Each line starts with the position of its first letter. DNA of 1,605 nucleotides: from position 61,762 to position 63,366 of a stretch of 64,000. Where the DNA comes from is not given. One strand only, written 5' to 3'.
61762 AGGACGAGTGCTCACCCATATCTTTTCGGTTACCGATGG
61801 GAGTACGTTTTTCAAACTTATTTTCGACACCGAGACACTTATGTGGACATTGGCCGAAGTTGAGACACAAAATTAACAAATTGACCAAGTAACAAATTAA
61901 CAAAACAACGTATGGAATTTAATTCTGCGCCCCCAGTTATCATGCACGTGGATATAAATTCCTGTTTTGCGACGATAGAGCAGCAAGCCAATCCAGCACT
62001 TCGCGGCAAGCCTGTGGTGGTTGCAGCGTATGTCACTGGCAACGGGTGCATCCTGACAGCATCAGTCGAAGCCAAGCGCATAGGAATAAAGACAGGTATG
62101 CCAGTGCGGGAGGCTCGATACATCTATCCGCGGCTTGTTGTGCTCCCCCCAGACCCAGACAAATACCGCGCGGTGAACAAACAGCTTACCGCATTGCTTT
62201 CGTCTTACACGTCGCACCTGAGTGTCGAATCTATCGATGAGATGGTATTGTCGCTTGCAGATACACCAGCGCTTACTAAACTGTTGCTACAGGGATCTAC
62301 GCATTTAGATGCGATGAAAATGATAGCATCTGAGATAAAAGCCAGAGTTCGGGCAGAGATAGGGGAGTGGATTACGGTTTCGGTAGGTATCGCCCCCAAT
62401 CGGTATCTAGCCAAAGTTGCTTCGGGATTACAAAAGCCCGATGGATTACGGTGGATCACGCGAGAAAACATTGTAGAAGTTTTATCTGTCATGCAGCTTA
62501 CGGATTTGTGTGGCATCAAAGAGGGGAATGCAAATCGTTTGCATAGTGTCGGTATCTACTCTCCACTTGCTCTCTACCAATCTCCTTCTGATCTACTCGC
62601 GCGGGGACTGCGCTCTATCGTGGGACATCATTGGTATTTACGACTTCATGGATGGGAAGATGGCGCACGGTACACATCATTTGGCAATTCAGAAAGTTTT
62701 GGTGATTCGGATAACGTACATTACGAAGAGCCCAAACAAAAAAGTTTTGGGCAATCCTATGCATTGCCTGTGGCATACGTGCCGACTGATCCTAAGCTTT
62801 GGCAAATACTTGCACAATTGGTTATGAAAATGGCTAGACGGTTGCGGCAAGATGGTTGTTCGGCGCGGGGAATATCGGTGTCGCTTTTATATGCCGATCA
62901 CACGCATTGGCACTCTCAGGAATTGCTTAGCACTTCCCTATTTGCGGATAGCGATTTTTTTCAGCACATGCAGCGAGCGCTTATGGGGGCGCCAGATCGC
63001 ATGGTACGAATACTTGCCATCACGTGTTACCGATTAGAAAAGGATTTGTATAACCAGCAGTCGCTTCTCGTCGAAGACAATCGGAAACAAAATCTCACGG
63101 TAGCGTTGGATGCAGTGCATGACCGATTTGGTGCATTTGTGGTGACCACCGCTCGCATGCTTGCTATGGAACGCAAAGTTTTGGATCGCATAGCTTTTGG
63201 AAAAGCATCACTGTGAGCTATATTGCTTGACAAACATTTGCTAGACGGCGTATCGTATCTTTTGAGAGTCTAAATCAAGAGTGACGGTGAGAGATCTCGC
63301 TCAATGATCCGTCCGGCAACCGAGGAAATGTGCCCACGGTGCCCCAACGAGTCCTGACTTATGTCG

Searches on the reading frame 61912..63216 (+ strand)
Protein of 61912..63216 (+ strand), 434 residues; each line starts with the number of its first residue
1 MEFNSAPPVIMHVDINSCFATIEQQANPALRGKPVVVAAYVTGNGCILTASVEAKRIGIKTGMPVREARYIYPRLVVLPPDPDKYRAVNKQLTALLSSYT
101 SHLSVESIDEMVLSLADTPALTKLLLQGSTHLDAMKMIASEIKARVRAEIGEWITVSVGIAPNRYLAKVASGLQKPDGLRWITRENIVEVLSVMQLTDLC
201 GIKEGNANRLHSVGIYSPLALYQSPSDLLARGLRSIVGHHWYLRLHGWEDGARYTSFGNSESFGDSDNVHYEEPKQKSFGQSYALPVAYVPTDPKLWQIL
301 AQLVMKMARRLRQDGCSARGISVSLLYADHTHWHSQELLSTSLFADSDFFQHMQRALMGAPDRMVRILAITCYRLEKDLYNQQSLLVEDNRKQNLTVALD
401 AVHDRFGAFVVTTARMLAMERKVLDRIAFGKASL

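Call 78: search_protein_families(library=pfam, max_evalue=0.00001, proteins=[window:61912-63216:+])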
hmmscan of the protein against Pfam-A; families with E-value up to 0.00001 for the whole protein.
window:61912-63216:+ (434 aa): 2 families
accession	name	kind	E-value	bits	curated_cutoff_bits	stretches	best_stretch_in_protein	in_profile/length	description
PF00817.25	IMS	-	4.2e-35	121.3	23.2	1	13-171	1-147/148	impB/mucB/samB family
PF11799.13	IMS_C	-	8.2e-10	39.5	20.7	1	277-385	2-109/109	impB/mucB/samB family C-terminal domain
